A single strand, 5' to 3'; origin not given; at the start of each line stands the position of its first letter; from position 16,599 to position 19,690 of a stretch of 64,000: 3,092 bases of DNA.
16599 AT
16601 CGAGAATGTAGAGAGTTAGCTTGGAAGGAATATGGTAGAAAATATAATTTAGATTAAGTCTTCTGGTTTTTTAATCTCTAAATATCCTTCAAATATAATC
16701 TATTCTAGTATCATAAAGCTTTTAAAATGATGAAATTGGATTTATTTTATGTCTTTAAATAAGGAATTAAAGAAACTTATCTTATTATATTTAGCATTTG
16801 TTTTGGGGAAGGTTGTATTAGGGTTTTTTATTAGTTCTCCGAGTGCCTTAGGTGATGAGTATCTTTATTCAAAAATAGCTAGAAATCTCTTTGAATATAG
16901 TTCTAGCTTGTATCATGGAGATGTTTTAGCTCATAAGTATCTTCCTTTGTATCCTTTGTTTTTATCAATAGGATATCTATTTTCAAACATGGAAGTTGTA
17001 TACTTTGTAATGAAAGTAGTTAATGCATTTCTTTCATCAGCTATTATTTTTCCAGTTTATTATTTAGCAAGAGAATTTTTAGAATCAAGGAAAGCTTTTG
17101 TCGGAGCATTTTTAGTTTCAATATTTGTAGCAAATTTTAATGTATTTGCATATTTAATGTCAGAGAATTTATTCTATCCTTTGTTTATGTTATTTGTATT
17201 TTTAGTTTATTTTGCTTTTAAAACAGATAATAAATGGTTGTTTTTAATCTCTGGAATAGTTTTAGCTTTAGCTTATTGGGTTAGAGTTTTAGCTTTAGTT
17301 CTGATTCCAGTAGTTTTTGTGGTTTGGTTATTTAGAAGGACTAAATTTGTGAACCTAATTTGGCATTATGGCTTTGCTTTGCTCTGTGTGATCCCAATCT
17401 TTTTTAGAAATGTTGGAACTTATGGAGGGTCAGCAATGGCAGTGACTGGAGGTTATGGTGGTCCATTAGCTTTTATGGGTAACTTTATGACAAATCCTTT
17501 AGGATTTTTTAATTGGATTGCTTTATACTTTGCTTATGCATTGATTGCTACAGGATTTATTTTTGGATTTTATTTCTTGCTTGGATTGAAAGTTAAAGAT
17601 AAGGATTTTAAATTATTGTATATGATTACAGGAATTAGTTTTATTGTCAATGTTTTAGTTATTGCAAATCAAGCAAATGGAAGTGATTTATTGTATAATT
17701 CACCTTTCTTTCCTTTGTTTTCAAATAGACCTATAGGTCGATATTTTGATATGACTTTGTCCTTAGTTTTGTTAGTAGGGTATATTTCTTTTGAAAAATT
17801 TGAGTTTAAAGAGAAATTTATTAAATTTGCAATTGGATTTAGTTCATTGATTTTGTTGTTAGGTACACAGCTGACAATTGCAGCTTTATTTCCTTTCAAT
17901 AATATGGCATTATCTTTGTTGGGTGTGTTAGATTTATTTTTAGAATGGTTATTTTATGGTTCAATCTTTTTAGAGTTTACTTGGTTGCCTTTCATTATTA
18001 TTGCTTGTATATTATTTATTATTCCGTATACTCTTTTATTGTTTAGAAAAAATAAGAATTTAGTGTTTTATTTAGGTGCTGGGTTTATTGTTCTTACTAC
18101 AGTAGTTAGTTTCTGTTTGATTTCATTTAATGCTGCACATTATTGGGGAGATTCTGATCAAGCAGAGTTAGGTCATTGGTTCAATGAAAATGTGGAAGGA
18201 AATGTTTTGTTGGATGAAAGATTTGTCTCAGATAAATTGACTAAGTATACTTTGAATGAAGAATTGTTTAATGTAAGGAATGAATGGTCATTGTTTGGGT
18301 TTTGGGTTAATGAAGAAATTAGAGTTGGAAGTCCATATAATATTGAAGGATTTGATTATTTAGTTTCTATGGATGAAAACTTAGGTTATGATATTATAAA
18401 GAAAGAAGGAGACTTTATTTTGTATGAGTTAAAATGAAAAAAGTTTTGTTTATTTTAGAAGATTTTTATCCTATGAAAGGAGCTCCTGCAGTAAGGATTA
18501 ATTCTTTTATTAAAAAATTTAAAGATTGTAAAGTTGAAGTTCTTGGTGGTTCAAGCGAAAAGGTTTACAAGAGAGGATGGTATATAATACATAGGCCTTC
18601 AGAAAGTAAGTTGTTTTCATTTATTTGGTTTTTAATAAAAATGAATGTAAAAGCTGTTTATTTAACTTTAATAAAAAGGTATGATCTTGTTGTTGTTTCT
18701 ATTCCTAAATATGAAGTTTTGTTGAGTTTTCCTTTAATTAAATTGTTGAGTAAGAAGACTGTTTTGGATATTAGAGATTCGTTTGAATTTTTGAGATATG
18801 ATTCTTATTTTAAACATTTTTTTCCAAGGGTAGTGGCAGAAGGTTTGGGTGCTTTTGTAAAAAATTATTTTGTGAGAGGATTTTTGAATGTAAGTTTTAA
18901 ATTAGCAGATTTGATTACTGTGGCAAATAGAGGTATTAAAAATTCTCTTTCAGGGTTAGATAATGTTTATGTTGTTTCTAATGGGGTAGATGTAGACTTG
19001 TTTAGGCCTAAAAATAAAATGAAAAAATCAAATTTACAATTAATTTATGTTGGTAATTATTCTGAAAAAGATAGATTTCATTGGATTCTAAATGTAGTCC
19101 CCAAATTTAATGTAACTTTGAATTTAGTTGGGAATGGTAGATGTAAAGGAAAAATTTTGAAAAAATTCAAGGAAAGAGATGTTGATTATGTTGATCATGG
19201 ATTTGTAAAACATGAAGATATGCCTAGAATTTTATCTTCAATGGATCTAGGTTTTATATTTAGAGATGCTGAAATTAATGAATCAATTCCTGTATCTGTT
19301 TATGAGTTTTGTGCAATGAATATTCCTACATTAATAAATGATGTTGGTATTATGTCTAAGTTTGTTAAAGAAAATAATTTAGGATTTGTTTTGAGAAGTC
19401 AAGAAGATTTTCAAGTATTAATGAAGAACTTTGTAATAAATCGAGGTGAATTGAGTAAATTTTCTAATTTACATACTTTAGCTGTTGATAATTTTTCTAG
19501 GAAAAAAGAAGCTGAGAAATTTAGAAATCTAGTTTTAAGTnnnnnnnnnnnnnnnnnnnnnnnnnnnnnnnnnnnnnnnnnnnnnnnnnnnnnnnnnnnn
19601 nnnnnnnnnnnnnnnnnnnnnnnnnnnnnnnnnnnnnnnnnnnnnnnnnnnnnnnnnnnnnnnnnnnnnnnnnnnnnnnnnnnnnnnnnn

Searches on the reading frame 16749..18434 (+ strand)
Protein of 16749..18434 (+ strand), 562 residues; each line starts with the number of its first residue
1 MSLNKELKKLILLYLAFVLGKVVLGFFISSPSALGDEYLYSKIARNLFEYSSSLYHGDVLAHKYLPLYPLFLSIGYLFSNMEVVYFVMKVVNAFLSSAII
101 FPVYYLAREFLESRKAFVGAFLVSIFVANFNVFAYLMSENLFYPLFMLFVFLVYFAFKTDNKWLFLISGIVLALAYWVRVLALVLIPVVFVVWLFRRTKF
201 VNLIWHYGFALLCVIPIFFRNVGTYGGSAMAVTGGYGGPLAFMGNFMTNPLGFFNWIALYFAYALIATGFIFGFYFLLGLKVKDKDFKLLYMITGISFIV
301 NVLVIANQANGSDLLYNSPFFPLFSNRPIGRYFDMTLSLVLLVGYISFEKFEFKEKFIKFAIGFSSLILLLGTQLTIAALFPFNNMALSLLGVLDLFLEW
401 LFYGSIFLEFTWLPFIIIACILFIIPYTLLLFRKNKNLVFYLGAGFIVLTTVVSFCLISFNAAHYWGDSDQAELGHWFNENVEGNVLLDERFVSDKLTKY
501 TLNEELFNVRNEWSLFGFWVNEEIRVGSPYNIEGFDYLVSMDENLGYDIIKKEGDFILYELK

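Call 15: search_protein_families(library=pfam, proteins=[window:16749-18434:+], max_evalue=0.001)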
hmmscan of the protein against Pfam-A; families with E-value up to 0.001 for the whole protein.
window:16749-18434:+ (562 aa): 1 family
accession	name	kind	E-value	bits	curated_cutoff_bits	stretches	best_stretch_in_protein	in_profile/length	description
PF13231.12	PMT_2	-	3.9e-08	34.1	26.1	1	67-216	5-153/160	Dolichyl-phosphate-mannose-protein mannosyltransferase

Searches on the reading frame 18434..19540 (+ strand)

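Call 15: search_protein_families(library=pfam, proteins=[window:18434-19540:+], max_evalue=0.001)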
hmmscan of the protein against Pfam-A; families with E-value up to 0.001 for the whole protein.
window:18434-19540:+ (369 aa): 2 families
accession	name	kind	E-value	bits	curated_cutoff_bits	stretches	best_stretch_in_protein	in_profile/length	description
PF13692.12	Glyco_trans_1_4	-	2.7e-08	34.6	27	1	202-322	3-126/142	Glycosyl transferases group 1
PF00534.26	Glycos_transf_1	-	5e-08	33.1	26.4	1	189-329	4-151/172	Glycosyl transferases group 1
